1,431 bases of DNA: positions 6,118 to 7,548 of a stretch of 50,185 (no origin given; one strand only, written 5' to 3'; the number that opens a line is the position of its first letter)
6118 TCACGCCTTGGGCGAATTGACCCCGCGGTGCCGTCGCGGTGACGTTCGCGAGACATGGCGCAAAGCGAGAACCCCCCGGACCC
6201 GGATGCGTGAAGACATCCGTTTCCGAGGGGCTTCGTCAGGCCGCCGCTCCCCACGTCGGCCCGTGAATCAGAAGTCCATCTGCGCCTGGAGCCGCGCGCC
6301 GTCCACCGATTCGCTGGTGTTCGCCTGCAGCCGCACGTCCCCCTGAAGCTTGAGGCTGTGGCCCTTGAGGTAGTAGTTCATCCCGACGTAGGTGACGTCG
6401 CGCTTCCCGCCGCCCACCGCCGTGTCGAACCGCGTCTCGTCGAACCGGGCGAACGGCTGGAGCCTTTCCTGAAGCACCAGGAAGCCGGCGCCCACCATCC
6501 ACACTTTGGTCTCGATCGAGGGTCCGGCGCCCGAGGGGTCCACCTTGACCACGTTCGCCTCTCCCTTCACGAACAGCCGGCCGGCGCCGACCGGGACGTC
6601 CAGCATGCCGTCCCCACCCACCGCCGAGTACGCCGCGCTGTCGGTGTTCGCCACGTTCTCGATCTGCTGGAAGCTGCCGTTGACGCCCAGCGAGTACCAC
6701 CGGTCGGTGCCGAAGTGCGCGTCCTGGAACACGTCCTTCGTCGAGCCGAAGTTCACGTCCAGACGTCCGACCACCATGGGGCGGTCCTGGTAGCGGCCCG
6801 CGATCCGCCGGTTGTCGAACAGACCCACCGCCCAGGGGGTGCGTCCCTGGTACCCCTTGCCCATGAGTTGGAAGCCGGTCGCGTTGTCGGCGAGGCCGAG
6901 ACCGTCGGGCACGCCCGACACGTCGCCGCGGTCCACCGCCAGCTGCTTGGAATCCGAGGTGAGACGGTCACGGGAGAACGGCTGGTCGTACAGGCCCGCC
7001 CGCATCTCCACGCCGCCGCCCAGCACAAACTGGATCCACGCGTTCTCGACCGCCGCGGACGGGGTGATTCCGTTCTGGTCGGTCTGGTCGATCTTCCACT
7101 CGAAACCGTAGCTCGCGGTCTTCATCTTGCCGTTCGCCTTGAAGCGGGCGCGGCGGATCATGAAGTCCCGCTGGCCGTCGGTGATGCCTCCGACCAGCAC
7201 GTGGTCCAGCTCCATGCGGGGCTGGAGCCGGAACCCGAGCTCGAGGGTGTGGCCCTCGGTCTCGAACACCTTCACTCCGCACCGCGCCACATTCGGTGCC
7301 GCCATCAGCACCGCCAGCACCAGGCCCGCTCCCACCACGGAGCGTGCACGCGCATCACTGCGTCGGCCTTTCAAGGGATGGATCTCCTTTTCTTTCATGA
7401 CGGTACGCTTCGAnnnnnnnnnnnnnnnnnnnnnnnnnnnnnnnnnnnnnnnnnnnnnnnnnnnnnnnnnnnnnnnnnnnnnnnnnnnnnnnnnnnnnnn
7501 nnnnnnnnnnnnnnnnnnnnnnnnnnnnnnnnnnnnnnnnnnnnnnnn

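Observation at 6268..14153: Atypical RND efflux operon: two paralogous pumps flanking a mini-adaptor lipoprotein, followed by an OprO/P-type porin, with no full-length MFP or TolC-type OMF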

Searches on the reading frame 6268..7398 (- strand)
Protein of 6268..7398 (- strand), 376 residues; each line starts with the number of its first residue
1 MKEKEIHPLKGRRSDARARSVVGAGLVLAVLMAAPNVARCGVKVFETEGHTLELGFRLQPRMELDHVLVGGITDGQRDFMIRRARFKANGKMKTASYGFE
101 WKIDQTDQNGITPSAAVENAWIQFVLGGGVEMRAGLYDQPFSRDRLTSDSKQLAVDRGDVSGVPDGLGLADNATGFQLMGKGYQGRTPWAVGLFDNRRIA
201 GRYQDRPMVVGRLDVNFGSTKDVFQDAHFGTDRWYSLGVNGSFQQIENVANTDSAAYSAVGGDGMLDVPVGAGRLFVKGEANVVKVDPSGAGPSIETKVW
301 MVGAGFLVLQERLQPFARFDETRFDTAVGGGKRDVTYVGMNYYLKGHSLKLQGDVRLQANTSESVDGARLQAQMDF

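Call 3: search_protein_families(library=pfam, proteins=[window:6268-7398:-], max_evalue=0.01)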
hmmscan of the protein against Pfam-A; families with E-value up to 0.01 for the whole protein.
window:6268-7398:- (376 aa): 1 family
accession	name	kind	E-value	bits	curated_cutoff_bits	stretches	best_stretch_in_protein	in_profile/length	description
PF07396.17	Porin_O_P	-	1.4e-14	54.6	20.9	1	75-162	23-110/370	Phosphate-selective porin O and P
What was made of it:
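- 6268..7398 (-): Sixteen-strand Porin_O_P-family porin. The probable true start is TTG 7374. Pfam 54.6 bits (call 3).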

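Call 10: search_protein_families(library=ncbifam, proteins=[window:6268-7398:-], max_evalue=0.01)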
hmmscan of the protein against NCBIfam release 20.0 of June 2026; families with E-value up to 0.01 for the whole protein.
window:6268-7398:- (376 aa): 1 family
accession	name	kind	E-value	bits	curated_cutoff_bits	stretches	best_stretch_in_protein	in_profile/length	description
NF040900.1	porin_ExtI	equivalog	3.5e-11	42.6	150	1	23-362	11-378/403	selenite/tellurite reduction operon porin ExtI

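Call 65: search_solved_structures(query=window:6268-7398:-, max_evalue=10, show_alignments=1)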
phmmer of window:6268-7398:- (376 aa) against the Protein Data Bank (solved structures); distinct sequences matched with E-value up to 10: 1.
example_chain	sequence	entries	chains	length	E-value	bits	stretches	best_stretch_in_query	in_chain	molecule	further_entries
9xfv_A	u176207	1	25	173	0.46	12.8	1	208-300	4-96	bacteria pilus (like)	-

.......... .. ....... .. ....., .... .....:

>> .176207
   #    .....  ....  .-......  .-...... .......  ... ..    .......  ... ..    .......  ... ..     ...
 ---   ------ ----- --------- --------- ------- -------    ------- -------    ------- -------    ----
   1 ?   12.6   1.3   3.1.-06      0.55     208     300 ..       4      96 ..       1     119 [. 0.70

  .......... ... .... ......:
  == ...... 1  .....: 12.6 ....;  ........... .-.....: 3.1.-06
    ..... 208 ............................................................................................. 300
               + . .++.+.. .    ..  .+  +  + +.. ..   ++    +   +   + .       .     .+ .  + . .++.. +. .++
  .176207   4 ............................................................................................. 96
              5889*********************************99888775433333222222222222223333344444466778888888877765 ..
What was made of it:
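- On Porin_O_P (PF07396; OprP/OprO type): There is no sequence-level alignment to OprP or OprO (call 65).
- Closest known: OprP / OprO phosphate and pyrophosphate porins of Pseudomonas aeruginosa. Different: There is no direct sequence match to OprP or OprO (call 65).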

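Call 66: find_homologous_proteins(query=window:6268-7398:-, max_evalue=0.00001)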
Query window:6268-7398:- (376 aa): 171 proteins with E <= 0.00001 among 8000 candidates; the best 120 are listed.
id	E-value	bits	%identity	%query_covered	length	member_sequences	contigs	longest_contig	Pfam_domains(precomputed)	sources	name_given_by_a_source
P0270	2.1e-243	825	100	98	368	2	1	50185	PF07396.18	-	-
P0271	1.8e-222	756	89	98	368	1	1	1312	PF07396.18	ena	-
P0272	4.8e-164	564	72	93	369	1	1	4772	PF07396.18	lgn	-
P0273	2.7e-161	555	71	92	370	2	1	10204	PF07396.18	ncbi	-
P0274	3.1e-159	548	67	98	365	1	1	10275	PF07396.18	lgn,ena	-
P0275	6.5e-159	547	72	91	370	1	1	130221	PF07396.18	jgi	jgi:phosphate-selective porin O/P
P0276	9.4e-159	547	71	95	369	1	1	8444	PF07396.18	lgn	-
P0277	3.5e-158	545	71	91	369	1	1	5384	PF07396.18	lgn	-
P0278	1.2e-157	543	69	89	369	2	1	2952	PF07396.18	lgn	-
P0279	2.3e-156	539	67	97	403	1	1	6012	PF07396.18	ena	-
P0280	2.6e-156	539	68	93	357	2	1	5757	PF07396.18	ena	-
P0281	7.2e-156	537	69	97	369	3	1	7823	PF07396.18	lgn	-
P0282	3.9e-155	535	68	89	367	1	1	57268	PF07396.18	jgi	jgi:hypothetical protein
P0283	3.1e-154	532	68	94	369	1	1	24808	PF07396.18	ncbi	-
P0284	3.4e-154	532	68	93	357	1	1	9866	PF07396.18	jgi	jgi:hypothetical protein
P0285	1.4e-153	530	68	91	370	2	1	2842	PF07396.18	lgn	-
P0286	4.9e-153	528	68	93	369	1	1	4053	PF07396.18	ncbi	-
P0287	8.9e-153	527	68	93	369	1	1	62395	PF07396.18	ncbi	-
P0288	2.1e-152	526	69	93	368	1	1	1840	PF07396.18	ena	-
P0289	2.9e-151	522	68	89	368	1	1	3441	PF07396.18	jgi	jgi:phosphate-selective porin O/P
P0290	9.9e-151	520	67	95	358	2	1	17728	PF07396.18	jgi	-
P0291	3.6e-149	515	69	90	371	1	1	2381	PF07396.18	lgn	-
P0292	7.9e-149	514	63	95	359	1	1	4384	PF07396.18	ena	-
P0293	4.3e-148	512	67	91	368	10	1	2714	PF07396.18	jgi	-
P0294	1.2e-144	500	63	98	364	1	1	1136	PF07396.18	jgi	jgi:hypothetical protein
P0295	1.7e-143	496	62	97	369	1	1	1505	PF07396.18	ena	-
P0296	1.8e-143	496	65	93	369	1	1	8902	PF07396.18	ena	-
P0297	3.1e-142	492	64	95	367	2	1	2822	PF07396.18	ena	-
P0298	1.8e-141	490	66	90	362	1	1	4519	PF07396.18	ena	-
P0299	1.6e-139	483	60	99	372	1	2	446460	PF07396.18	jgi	jgi:hypothetical protein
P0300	2.4e-138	479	61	98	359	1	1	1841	PF07396.18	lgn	-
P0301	5.1e-138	478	61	100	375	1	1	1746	PF07396.18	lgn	-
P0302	1.1e-137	477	64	93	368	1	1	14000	PF07396.18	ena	-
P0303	1.6e-137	477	62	97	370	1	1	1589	PF07396.18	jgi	-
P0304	2.4e-137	476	62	98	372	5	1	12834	PF07396.18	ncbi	-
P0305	8.3e-137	474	60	98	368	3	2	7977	PF07396.18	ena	-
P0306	6.0e-136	472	62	95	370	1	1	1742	PF07396.18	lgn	-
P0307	2.2e-135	470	61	93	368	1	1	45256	PF07396.18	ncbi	-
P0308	1.6e-134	467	58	98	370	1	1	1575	PF07396.18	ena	-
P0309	5.9e-134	465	60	98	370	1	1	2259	PF07396.18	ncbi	-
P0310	1.8e-133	463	59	99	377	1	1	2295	PF07396.18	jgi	-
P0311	1.9e-133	463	64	93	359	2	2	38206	PF07396.18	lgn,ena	-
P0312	3.3e-133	463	63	93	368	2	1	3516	PF07396.18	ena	-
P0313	5.5e-133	462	62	92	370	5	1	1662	PF07396.18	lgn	-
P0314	6.2e-133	462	57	100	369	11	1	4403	PF07396.18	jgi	jgi:hypothetical protein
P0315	8.8e-133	461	60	97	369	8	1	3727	PF07396.18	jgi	jgi:phosphate-selective porin O/P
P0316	1.1e-132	461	59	98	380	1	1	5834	PF07396.18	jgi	-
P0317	3.8e-132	459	59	95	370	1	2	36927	PF07396.18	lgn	-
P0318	5.2e-132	459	61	91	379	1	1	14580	PF07396.18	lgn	-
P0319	5.9e-132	458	61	96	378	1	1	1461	PF07396.18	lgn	-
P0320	5.9e-132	458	61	89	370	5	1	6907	PF07396.18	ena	-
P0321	1.2e-131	457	61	92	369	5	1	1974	PF07396.18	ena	-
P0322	1.8e-131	457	58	98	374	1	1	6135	PF07396.18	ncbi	-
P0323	1.1e-130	454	59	97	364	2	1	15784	PF07396.18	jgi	-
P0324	1.1e-130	454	63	90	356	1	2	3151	PF07396.18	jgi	jgi:hypothetical protein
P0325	3.5e-130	453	60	92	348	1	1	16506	PF07396.18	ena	-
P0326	1.0e-129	451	61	93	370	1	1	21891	PF07396.18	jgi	jgi:hypothetical protein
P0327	3.1e-129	450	60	93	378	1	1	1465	PF07396.18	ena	-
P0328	4.6e-129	449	60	93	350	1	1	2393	PF07396.18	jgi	jgi:hypothetical protein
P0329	1.3e-128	447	57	98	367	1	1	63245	PF07396.18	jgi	-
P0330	1.4e-128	447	60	93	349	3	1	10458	PF07396.18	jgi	jgi:hypothetical protein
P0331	2.6e-128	446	58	91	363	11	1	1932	PF07396.18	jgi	-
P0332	3.3e-128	446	57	97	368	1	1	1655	PF07396.18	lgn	-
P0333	4.2e-128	446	60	89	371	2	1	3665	PF07396.18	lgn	-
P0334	1.4e-127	444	60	97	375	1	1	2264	PF07396.18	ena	-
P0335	1.9e-127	444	60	89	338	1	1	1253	PF07396.18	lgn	-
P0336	2.0e-127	444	59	90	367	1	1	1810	PF07396.18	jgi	jgi:hypothetical protein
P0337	2.1e-127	443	56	95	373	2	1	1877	PF07396.18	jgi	jgi:hypothetical protein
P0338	2.3e-127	443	58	98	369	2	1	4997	PF07396.18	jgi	-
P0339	3.0e-127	443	57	97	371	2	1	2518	PF07396.18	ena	-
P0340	7.8e-127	442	59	89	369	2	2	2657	PF07396.18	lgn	-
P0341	1.5e-126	441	60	92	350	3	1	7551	PF07396.18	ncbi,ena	-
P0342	2.4e-126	440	59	93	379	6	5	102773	PF07396.18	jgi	jgi:hypothetical protein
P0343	2.9e-126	440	58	94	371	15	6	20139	PF07396.18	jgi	jgi:hypothetical protein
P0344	5.1e-126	439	56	96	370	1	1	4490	PF07396.18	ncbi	-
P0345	1.3e-125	438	58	95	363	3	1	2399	PF07396.18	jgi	-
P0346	1.7e-125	437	59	92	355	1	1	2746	PF07396.18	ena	-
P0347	2.1e-125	437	57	94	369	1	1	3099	PF07396.18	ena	-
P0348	2.1e-125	437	58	96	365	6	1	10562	PF07396.18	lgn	-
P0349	2.6e-125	437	57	95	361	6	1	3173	PF07396.18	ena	-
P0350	2.9e-125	436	57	97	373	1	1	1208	PF07396.18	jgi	jgi:hypothetical protein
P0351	6.2e-125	435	58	98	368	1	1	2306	PF07396.18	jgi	jgi:hypothetical protein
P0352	7.1e-125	435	57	95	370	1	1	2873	PF07396.18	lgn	-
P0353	7.7e-125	435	61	89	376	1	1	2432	PF07396.18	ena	-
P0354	8.8e-125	435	55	98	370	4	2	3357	PF07396.18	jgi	-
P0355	1.2e-124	434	58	93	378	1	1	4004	PF07396.18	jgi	jgi:hypothetical protein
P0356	1.2e-124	434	59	95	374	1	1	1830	PF07396.18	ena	-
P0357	2.2e-124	434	59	92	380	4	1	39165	PF07396.18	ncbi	-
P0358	4.6e-124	432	58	92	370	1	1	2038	PF07396.18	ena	-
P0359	7.6e-124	432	56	97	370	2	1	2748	PF07396.18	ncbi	-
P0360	9.2e-124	431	57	94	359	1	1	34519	PF07396.18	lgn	-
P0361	1.4e-123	431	56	89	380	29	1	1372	PF07396.18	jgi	jgi:hypothetical protein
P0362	1.6e-123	431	59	91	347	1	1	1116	PF07396.18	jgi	jgi:hypothetical protein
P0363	2.6e-123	430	56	93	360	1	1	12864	PF07396.18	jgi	-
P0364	3.2e-123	430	57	98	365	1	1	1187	PF07396.18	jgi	jgi:hypothetical protein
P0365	9.3e-123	428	57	89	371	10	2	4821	PF07396.18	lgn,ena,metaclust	metaclust:\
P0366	2.9e-122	427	54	98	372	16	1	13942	PF07396.18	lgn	-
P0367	3.2e-122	426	56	98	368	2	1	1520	PF07396.18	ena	-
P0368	1.0e-121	425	58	95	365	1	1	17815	PF07396.18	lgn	-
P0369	2.1e-121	424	54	97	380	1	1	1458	PF07396.18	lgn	-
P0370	3.0e-121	423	55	93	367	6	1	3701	PF07396.18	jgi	jgi:hypothetical protein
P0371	9.1e-121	422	56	97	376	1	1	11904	PF07396.18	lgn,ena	-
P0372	1.2e-120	421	57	93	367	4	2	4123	PF07396.18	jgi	jgi:phosphate-selective porin O/P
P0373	1.3e-120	421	57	93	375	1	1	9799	PF07396.18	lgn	-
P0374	2.6e-120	420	56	95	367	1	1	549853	PF07396.18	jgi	jgi:phosphate-selective porin O/P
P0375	4.8e-120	419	54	97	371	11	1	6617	PF07396.18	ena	-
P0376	1.6e-119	418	55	93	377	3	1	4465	PF07396.18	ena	-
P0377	1.8e-119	417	57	93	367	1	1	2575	PF07396.18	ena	-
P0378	2.1e-119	417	55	98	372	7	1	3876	PF07396.18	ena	-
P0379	3.9e-119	416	56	97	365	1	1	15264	PF07396.18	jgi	jgi:hypothetical protein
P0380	8.6e-119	415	58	92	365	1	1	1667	PF07396.18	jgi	-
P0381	1.3e-118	415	53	94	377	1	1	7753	PF07396.18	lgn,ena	-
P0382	2.9e-118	413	54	96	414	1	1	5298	PF07396.18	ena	-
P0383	6.0e-118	412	57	89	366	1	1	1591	PF07396.18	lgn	-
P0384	9.5e-118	412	57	89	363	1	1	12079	PF07396.18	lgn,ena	-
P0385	1.4e-117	411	56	97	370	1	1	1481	PF07396.18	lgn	-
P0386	2.0e-117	411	59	89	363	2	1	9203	PF07396.18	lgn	-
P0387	2.1e-117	411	56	96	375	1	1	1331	PF07396.18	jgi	jgi:hypothetical protein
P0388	2.5e-117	410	52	99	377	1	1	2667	PF07396.18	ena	-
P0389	4.7e-117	409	55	98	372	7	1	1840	PF07396.18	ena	-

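Call 67: find_encoding_contigs(protein=P0374, flank=10000, max_places=1)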
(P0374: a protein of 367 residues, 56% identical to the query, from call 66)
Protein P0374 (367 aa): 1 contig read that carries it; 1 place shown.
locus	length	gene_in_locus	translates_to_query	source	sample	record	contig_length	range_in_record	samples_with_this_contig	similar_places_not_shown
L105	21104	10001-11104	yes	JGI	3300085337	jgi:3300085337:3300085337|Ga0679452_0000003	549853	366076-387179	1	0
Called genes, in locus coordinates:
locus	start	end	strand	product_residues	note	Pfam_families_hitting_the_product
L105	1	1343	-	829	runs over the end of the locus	PF13807:GNVR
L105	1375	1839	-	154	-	PF10531:SLBB, PF22461:SLBB_2 (weak)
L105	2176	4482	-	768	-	PF01833:TIG, PF24517:CBM96, PF13860:FlgD_ig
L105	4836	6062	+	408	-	PF05426:Alginate_lyase (weak)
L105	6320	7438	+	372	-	PF05426:Alginate_lyase (weak)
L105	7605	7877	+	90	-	-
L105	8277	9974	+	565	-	PF01943:Polysacc_synt, PF13440:Polysacc_synt_3, PF01554:MatE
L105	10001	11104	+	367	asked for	PF07396:Porin_O_P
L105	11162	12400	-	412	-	PF13549:ATP-grasp_5 (weak), PF15632:ATPgrasp_Ter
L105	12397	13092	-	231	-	PF02223:Thymidylate_kin (weak)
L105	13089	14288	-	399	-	PF13439:Glyco_transf_4, PF13579:Glyco_trans_4_4, PF00534:Glycos_transf_1 (faint), PF13692:Glyco_trans_1_4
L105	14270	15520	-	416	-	-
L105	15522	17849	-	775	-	PF19313:DUF5916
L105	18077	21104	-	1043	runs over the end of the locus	PF00873:ACR_tran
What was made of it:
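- In L105 the porin lies within a polysaccharide-synthesis cluster, a few kb from the DUF5916 and RND genes (call 67).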

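Call 68: find_encoding_contigs(protein=P0342, flank=10000, max_places=2)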
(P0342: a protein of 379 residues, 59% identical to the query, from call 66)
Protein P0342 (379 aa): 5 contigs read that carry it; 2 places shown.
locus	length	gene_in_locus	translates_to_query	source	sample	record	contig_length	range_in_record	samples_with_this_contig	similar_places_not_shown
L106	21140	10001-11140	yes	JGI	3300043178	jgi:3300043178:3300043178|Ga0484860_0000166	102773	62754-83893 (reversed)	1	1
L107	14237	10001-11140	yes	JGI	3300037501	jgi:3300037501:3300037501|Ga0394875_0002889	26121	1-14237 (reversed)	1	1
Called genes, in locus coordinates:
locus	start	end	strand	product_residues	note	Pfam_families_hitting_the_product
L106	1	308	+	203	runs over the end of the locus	-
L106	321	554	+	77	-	-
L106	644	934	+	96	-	-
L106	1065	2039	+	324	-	-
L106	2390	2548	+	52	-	-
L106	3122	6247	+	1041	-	PF00873:ACR_tran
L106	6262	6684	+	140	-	-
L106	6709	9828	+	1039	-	PF00873:ACR_tran, PF02355:SecD_SecF_C (faint)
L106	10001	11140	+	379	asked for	PF07396:Porin_O_P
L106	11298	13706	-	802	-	PF20437:LonC_helical, PF13654:AAA_32, PF20436:LonB_AAA-LID, PF05362:Lon_C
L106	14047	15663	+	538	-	PF00118:Cpn60_TCP1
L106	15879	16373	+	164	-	PF04073:tRNA_edit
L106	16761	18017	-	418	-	-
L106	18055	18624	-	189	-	PF13442:Cytochrome_CBB3, PF00034:Cytochrom_C (faint)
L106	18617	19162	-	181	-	PF11821:ActD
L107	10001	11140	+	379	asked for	PF07396:Porin_O_P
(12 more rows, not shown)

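Call 69: find_encoding_contigs(protein=P0329, flank=10000, max_places=1)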
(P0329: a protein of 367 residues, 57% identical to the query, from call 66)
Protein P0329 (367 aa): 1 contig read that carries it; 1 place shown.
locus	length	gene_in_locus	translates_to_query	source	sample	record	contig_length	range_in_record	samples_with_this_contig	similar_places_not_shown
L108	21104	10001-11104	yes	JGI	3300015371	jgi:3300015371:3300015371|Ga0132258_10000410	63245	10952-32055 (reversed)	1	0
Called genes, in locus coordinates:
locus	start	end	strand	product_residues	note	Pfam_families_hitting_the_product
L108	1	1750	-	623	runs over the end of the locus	PF22842:Pel9A-like_beta_helix (faint), PF05048:NosD, PF13229:Beta_helix, PF13860:FlgD_ig (weak)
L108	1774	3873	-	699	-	PF05048:NosD (faint), PF22842:Pel9A-like_beta_helix (weak), PF13229:Beta_helix (weak), PF13860:FlgD_ig (weak)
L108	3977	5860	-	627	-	PF05048:NosD, PF13229:Beta_helix, PF22842:Pel9A-like_beta_helix (weak), PF13860:FlgD_ig (weak)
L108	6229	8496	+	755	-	PF13174:TPR_6 (faint), PF00512:HisKA, PF02518:HATPase_c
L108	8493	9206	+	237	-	PF00072:Response_reg, PF00486:Trans_reg_C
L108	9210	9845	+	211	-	PF18914:DUF5666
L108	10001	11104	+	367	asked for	PF07396:Porin_O_P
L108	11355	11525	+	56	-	-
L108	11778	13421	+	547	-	PF14312:FG-GAP_2 (faint), PF13860:FlgD_ig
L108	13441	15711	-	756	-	PF19313:DUF5916 (weak)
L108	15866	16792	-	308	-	PF01619:Pro_dh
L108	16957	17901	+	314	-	PF00892:EamA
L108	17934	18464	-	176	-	PF00156:Pribosyltran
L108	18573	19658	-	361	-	PF00140:Sigma70_r1_2 (weak), PF04542:Sigma70_r2, PF04539:Sigma70_r3 (weak), PF04545:Sigma70_r4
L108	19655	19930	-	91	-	PF00708:Acylphosphatase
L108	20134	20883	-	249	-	PF01135:PCMT, PF00398:RrnaAD (weak), PF13847:Methyltransf_31 (weak), PF13649:Methyltransf_25 (faint)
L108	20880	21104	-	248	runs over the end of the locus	PF01975:SurE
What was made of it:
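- L108 keeps the promoter and porin without the cassette (call 69). L108 lacks the cassette, so it is dispensable (call 69).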

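Call 79: predict_structure(alignment_id=A6)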
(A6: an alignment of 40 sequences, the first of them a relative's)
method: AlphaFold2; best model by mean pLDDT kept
length: 368 residues; sequences in the alignment: 40
mean_pLDDT: 79.5   pTM: 0.73
mean pLDDT of the five models: 79.5, 78.9, 78.8, 78.2, 75.2
residues with pLDDT >= 90: 103; 70-90: 177; 50-70: 72; < 50: 16
segments of 3 or more residues with pLDDT < 50: 1-4, 23-31
pLDDT, mean of each block of 10 residues (from residue 1): 50 64 44 79 88 76 57 77 91 77 76 91 90 64 64 72 85 85 89 83 89 58 83 87 79 89 89 89 83 91 90 86 86 83 90 85 84
secondary structure, 60 per line:
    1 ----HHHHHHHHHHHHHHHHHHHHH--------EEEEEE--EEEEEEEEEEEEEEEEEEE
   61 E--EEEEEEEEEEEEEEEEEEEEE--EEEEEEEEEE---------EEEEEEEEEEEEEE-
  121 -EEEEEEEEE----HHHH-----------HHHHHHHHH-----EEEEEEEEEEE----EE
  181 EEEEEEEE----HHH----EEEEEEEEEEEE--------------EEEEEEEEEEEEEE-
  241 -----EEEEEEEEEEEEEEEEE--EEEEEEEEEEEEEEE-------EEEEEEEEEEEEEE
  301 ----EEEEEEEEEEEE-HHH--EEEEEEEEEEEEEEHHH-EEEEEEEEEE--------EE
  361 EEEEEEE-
elements in order: H5-25 E34-39 E42-61 E64-84 E87-96 E106-119 E122-130 H135-138 H150-158 E164-174 E179-188 E200-211 E226-239 E246-262 E265-279 E287-300 E305-316 E323-336 E341-350 E359-367
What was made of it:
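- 6268..7398 (-): AF2 pLDDT 79.5 (call 79).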
